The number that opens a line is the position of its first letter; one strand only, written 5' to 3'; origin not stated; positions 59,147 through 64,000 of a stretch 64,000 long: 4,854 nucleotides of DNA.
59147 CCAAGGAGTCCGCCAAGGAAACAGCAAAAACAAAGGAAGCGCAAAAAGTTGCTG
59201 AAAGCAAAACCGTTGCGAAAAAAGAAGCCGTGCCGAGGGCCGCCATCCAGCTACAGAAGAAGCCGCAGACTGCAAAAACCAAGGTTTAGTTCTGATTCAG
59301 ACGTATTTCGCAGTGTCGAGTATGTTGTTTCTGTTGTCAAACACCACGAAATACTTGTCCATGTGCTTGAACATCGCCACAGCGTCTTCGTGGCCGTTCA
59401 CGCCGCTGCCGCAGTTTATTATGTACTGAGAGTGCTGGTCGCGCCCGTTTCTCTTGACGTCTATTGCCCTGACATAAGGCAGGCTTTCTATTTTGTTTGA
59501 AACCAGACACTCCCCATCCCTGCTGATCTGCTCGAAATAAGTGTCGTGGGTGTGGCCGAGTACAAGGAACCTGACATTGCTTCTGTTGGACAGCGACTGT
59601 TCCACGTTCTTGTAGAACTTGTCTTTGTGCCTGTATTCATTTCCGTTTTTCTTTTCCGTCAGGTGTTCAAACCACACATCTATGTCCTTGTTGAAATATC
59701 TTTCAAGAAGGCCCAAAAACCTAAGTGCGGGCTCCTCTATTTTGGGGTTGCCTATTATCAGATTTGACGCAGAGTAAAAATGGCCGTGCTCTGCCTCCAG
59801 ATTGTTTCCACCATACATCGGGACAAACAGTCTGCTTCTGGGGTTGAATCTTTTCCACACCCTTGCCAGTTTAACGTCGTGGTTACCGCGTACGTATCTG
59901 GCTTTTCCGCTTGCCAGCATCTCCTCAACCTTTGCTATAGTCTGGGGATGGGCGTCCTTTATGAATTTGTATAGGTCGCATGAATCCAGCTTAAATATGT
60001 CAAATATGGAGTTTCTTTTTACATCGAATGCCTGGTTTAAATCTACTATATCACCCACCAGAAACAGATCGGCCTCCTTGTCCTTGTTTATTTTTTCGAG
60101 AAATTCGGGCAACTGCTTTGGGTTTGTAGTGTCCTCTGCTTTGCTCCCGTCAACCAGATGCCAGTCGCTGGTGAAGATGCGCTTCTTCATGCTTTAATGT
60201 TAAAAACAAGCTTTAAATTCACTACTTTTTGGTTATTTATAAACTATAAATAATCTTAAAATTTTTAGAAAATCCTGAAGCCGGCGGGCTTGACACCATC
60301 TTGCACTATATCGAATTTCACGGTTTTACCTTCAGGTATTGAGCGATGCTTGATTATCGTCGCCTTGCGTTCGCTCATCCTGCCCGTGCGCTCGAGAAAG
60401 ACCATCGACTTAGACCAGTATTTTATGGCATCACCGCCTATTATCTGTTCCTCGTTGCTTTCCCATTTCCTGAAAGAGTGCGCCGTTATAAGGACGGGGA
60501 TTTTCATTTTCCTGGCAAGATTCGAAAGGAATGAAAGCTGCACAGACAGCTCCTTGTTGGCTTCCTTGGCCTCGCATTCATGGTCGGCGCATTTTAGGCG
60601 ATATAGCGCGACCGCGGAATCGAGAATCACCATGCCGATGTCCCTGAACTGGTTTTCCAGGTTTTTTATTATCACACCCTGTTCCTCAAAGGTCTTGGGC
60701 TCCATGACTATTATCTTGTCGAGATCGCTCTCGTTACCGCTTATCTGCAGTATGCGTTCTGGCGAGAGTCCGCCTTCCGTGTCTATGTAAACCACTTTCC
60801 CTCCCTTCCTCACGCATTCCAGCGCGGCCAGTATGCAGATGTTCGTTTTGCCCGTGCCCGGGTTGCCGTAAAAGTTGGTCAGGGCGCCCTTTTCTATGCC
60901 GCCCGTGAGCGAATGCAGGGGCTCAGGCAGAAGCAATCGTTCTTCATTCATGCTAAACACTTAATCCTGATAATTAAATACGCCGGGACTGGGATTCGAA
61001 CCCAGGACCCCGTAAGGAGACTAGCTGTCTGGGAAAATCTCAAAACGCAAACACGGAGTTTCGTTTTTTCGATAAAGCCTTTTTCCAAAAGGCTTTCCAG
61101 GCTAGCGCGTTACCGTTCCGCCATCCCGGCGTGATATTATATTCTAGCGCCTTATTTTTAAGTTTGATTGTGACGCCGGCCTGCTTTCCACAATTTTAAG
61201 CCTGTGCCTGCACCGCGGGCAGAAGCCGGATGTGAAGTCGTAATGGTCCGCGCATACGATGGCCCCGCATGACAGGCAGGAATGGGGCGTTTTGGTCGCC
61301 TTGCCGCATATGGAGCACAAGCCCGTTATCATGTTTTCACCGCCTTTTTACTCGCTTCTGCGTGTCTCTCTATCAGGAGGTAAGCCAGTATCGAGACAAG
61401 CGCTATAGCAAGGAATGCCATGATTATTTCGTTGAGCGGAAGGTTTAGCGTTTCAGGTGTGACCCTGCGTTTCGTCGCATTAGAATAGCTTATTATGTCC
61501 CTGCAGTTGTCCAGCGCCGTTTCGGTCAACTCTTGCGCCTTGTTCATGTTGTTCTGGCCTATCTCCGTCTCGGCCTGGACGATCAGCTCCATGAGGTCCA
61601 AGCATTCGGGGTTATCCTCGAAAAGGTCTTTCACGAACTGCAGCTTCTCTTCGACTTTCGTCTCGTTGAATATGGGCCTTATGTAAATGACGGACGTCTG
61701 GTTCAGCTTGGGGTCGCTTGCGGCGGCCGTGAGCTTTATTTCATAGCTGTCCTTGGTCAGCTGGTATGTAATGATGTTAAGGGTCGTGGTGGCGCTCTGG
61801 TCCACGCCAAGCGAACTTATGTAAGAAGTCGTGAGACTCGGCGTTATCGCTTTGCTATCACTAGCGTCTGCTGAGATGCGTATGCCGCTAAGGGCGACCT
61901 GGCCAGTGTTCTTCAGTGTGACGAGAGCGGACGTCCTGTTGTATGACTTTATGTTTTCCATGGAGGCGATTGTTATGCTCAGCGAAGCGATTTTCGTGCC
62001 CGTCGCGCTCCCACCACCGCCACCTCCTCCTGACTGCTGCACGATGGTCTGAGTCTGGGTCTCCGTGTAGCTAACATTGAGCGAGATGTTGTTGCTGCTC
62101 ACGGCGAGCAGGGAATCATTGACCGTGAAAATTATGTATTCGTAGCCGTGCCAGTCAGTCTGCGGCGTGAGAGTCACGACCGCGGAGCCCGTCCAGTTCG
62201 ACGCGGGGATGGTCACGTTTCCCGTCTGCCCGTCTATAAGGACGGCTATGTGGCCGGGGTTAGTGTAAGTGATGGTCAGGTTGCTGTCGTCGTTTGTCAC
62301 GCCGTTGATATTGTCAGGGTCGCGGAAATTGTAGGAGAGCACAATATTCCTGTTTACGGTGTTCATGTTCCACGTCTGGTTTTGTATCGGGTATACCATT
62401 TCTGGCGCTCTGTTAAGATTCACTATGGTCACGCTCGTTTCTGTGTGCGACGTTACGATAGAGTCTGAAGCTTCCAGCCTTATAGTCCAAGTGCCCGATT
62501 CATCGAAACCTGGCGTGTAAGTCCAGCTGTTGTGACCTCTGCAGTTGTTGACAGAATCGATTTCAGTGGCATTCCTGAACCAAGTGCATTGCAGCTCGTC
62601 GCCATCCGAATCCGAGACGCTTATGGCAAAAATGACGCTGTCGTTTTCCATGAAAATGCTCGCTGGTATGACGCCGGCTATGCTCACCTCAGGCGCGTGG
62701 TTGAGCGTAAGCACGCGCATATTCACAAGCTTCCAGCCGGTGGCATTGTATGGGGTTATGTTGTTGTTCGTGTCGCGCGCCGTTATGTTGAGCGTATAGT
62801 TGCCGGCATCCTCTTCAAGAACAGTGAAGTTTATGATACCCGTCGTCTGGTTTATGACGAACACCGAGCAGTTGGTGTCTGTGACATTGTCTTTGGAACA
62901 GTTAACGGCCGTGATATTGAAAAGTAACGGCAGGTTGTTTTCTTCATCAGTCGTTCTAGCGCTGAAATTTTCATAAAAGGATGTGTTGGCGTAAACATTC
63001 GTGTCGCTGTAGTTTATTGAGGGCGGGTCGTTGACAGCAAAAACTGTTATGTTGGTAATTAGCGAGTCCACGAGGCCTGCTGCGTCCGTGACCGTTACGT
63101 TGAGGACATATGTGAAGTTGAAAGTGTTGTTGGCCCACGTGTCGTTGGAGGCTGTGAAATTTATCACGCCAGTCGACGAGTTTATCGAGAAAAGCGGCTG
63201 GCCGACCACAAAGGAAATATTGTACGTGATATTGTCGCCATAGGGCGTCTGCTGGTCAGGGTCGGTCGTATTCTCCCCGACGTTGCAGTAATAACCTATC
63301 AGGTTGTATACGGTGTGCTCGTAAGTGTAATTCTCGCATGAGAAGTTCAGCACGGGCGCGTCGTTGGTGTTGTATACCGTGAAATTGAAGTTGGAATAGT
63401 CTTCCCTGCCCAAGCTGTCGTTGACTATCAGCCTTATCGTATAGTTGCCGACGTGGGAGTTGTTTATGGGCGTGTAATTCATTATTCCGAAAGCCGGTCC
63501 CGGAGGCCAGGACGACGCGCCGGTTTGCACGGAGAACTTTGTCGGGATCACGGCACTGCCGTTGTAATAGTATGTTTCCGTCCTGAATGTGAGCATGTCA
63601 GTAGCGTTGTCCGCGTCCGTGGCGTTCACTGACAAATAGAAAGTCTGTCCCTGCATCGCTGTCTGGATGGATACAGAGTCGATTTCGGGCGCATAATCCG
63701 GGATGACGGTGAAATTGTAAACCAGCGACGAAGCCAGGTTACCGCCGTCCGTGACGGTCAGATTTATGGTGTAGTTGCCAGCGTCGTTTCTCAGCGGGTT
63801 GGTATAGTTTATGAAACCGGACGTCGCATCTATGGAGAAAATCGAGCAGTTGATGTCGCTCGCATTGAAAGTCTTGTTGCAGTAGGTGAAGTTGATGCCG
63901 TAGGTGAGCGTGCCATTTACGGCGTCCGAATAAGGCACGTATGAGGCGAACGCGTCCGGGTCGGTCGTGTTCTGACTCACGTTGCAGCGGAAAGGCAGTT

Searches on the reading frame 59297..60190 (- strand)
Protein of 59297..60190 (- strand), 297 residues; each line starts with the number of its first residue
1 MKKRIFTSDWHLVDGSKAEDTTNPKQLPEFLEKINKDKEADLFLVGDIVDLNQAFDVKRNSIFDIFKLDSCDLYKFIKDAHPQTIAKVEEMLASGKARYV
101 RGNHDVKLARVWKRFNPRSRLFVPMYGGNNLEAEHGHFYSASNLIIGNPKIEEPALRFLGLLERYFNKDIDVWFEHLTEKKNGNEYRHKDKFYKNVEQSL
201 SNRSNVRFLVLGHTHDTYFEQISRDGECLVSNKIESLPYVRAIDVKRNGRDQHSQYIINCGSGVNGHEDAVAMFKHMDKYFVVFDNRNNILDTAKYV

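Call 18: search_protein_families(library=pfam, proteins=[window:59297-60190:-], max_evalue=0.001)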
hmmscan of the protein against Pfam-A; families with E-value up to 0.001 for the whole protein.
window:59297-60190:- (297 aa): 2 families
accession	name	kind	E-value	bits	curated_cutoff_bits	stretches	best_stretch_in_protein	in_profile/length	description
PF00149.33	Metallophos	-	2.1e-10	41.8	21.5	1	5-215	4-189/191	Calcineurin-like phosphoesterase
PF12850.12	Metallophos_2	-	5.8e-05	23.6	27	0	79-222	35-124/154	Calcineurin-like phosphoesterase superfamily domain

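Call 91: find_encoding_contigs(protein=window:59297-60190:-, flank=10000, max_places=2)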
Protein window:59297-60190:- (297 aa): 1 contig read that carries it; 1 place shown.
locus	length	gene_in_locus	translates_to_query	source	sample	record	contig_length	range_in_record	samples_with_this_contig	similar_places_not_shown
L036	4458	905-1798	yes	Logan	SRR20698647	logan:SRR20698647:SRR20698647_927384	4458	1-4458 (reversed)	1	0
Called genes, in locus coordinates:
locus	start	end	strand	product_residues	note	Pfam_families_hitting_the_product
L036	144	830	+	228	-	PF13481:AAA_25, PF00154:RecA_N, PF06745:ATPase (faint), PF08423:Rad51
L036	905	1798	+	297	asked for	PF00149:Metallophos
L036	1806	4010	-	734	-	PF01751:Toprim, PF01131:Topoisom_bac, PF01396:Zn_ribbon_Top1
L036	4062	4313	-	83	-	PF03144:GTP_EFTU_D2 (weak)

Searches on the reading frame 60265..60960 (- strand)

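Call 18: search_protein_families(library=pfam, proteins=[window:60265-60960:-], max_evalue=0.001)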
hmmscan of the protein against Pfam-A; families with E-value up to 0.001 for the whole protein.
window:60265-60960:- (231 aa): 7 families
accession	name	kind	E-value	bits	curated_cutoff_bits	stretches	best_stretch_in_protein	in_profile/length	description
PF08423.17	Rad51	-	3.7e-22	79.2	22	1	18-224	19-242/244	Rad51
PF00154.27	RecA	-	3.8e-13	49.9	27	1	19-203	46-232/262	recA bacterial DNA recombination protein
PF13481.12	AAA_25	-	6.9e-09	36.1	27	1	12-162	19-190/195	AAA domain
PF06745.19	ATPase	-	1.2e-05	25.3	26.6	1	18-64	12-59/231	KaiC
PF13479.12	AAA_24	-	8.6e-05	22.9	27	1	31-170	8-138/195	AAA domain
PF03796.21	DnaB_C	-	8.7e-05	22.5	27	0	91-171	114-187/255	DnaB-like helicase C terminal domain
PF01695.23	IstB_IS21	-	0.001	19.1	24.1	0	30-62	97-129/238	IstB-like ATP binding protein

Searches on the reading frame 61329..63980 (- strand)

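Call 18: search_protein_families(library=pfam, proteins=[window:61329-63980:-], max_evalue=0.001)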
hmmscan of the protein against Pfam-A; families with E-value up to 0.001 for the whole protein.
window:61329-63980:- (883 aa): 3 families
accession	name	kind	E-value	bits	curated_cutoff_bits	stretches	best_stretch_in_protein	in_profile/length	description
PF00028.23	Cadherin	-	2.4e-07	31.5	28.8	0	238-302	20-81/93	Cadherin domain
PF17963.7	Big_9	-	3.4e-07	31.5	23.6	1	444-515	14-85/89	Bacterial Ig domain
PF18911.6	PKD_4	-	0.00076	19.9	27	0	66-84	58-76/85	PKD domain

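Call 94: search_protein_families(library=ncbifam, proteins=[window:61329-63980:-], max_evalue=0.01)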
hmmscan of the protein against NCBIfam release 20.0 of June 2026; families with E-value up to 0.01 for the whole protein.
window:61329-63980:- (883 aa): 2 families
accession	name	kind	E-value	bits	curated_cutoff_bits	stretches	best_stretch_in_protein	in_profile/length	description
NF038112.1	myxo_dep_M36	subfamily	1.6e-14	52.1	1500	3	180-667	1260-1589/1604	myxosortase-dependent M36 family metallopeptidase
NF012211.1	tand_rpt_95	domain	1.3e-11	44.2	90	1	454-528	18-93/98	tandem-95 repeat protein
